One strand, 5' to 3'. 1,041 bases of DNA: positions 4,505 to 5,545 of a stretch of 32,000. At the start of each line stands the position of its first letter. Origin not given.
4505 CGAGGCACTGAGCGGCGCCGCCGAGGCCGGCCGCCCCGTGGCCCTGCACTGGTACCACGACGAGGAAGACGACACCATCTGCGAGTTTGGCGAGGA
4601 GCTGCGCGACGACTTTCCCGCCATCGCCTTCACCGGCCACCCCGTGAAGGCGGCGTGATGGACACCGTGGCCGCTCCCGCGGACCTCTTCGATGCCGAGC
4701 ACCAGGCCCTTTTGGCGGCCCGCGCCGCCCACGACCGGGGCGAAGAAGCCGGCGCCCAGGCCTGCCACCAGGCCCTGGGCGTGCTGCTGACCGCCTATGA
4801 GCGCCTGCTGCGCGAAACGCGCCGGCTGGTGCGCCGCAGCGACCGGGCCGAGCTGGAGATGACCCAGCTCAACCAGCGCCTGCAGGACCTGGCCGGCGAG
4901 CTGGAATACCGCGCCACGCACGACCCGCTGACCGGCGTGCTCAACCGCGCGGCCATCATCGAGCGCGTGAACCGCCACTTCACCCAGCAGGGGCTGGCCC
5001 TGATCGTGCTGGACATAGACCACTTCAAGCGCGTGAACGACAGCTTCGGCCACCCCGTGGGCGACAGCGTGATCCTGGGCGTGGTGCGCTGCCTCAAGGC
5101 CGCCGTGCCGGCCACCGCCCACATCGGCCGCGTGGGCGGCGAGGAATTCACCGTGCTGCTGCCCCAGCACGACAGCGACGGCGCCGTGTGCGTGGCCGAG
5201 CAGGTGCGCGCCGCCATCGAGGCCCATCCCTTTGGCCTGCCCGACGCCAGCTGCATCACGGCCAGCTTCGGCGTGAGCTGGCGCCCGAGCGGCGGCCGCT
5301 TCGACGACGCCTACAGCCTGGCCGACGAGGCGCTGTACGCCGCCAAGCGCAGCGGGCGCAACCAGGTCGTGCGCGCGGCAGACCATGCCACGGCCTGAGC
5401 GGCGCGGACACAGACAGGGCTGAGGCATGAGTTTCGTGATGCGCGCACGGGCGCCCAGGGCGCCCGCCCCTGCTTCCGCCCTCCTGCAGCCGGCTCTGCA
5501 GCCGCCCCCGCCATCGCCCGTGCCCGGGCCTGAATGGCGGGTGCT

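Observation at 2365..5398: Sia-type partner-switch c-di-GMP module with a soluble CBS-pair input instead of the membrane/HAMP sensor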

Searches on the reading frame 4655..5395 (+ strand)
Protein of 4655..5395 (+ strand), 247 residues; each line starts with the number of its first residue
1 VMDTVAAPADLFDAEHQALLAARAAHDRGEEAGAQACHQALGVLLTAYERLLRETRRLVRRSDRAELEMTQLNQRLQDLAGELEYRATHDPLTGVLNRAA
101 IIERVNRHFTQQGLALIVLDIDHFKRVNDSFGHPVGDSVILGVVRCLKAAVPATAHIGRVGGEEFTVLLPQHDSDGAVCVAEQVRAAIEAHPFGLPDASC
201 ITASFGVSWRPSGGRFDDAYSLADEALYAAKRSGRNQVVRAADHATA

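Call 3: search_protein_families(library=pfam, proteins=[window:4655-5395:+], max_evalue=0.01)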
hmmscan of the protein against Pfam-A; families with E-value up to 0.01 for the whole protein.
window:4655-5395:+ (247 aa): 2 families
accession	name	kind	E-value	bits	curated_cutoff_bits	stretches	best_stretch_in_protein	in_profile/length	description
PF00990.26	GGDEF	-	6.5e-34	117.5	23.8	1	87-237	1-161/161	Diguanylate cyclase, GGDEF domain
PF19964.5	EAD11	-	0.01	16.3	26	0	25-84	25-80/80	Effector-associated domain 11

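Call 4: search_protein_families(library=ncbifam, proteins=[window:4655-5395:+], max_evalue=0.01)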
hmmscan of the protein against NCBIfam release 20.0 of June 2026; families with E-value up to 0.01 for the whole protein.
window:4655-5395:+ (247 aa): 21 families
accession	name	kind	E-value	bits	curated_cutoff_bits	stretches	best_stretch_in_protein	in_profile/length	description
NF038266.1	diguan_SiaD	equivalog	8.7e-45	153.1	290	1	44-238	58-252/252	biofilm regulation diguanylate cyclase SiaD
NF007380.0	PRK09894.1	equivalog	3.6e-40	138.2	256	1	66-243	107-289/296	diguanylate cyclase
TIGR00254.1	GGDEF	domain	1.8e-38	131.8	37.4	1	83-239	1-165/168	diguanylate cyclase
NF007135.0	PRK09581.1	equivalog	7.6e-35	120.6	474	1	72-241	277-455/457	PleD family two-component system response regulator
NF007423.1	PRK09966.1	equivalog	3.2e-33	115.2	325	1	68-231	220-390/390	diguanylate cyclase DgcN/YfiN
NF011955.1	PRK15426.1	equivalog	1.7e-32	112.3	408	1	76-240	387-560/564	cellulose biosynthesis regulator diguanylate cyclase DgcQ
NF045675.1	PhdiestaseDibA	equivalog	1.5e-26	93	980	1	81-237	197-360/623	phosphodiesterase DibA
NF047872.1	GGDEF_GdpS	equivalog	4.2e-26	92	400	1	83-239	183-348/355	GGDEF domain-containing protein GdpS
NF051473.1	DigCycDgcsShew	equivalog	5.4e-26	91.6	400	1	84-237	132-287/291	diguanylate cyclase DgcS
NF047654.1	DiguCycDgcRLepto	equivalog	6.2e-25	87.7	500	1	75-239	121-294/295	diguanylate cyclase DgcR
NF007298.0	PRK09776.1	equivalog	2.6e-24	85.2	1135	1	80-239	677-843/1111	diguanylate cyclase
NF041606.1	dguan_cyc_DgcA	equivalog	5.7e-24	84.7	370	1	102-239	197-337/340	diguanylate cyclase DgcA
NF007599.0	PRK10245.1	equivalog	1.2e-23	83.2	402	1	73-240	196-369/371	diguanylate cyclase AdrA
NF007474.0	PRK10060.1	equivalog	1.8e-20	72.7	782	1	83-238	233-392/663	cyclic di-GMP phosphodiesterase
NF040885.1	diguan_DgcJ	equivalog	8.2e-18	64.4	500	1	89-236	343-491/493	diguanylate cyclase DgcJ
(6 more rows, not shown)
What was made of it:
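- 4655..5398 (+): siaD-like gene: stalk + GGDEF diguanylate cyclase (246-247 aa; start GTG 4655 or ATG 4658). Stalk motif RRSDR at 4832-4846, GGEEF at 5135-5149, and PATA in place of the RxxD I-site within 5108-5134. GGDEF scores 117 bits, and the SiaD equivalog model scores 153 bits against a cut-off of 290 (calls 3, 4).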

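Call 19: search_solved_structures(query=window:4655-5395:+, max_evalue=1e-10, show_alignments=2)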
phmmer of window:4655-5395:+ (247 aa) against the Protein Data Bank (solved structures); distinct sequences matched with E-value up to 1e-10: 47.
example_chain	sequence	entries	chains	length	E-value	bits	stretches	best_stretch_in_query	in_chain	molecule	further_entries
7e6g_A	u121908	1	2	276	2e-27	99.4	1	44-242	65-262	Putative GGDEF domain protein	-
5llw_B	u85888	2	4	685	2.2e-25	92.7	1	66-239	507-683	Diguanylate cyclase (GGDEF) domain-containing protein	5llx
8wcn_A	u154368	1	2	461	2.9e-25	92.3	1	83-240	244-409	Diguanylate cyclase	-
4zmm_A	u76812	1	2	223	3.7e-25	92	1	46-239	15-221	diguanylate cyclase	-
5euh_A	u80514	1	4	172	5.2e-25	91.5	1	88-242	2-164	Putative GGDEF domain membrane protein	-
3ign_A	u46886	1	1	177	9.1e-25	90.7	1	88-244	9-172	Diguanylate cyclase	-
6et7_A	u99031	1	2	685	1.1e-24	90.4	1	67-239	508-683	Diguanylate cyclase (GGDEF) domain-containing protein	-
4zmu_A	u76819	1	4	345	1.2e-24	90.2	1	39-239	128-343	diguanylate cyclase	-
3i5c_A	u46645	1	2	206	3e-23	85.7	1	62-238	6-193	Fusion of General control protein GCN4 and WSPR response regulator protein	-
6hbz_A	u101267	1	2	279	3.5e-23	85.5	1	85-238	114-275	GGDEF domain protein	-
4wxo_A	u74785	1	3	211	2e-22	83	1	75-237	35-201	Uncharacterized protein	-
3bre_A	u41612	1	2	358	3.6e-22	82.2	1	59-238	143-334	Probable two-component response regulator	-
4wxw_A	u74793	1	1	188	1.7e-21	80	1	89-237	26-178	Uncharacterized protein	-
3i5b_A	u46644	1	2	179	1.8e-21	79.9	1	89-238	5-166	WspR response regulator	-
6eib_A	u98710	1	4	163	6.8e-21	78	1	110-237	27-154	Sensory box/GGDEF family protein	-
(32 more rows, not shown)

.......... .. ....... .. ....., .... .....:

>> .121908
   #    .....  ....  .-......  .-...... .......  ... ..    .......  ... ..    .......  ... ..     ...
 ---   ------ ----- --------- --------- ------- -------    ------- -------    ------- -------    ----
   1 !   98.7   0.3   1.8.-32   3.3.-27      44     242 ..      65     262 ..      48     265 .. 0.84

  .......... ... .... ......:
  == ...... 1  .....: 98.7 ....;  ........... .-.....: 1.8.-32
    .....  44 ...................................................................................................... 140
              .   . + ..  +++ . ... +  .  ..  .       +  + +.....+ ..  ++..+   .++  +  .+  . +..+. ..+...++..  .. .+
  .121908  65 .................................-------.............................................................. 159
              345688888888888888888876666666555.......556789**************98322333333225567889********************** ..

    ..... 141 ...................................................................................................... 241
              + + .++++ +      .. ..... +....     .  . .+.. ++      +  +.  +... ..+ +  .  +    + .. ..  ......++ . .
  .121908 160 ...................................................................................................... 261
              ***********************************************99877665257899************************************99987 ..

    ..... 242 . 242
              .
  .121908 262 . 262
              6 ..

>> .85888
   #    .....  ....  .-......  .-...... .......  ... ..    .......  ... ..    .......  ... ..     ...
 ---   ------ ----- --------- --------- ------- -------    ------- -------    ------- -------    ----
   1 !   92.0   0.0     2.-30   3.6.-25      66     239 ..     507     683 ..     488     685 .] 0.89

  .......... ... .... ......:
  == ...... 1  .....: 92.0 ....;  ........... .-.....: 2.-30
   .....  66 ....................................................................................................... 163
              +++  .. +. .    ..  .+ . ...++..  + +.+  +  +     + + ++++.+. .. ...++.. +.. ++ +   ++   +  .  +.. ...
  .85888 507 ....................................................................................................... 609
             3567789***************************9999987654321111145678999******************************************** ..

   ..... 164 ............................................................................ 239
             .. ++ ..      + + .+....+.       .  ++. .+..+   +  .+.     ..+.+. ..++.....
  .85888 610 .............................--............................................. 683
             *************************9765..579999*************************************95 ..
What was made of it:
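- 4655..5398 (+): The best PDB hit is SiaD 7e6g_A at 2e-27, and that alignment starts in the stalk at residue 44 (call 19).
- On SiaABCD system (P. aeruginosa type): GGEEF is intact and the stalk aligns with SiaD from residue 44 (call 19).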
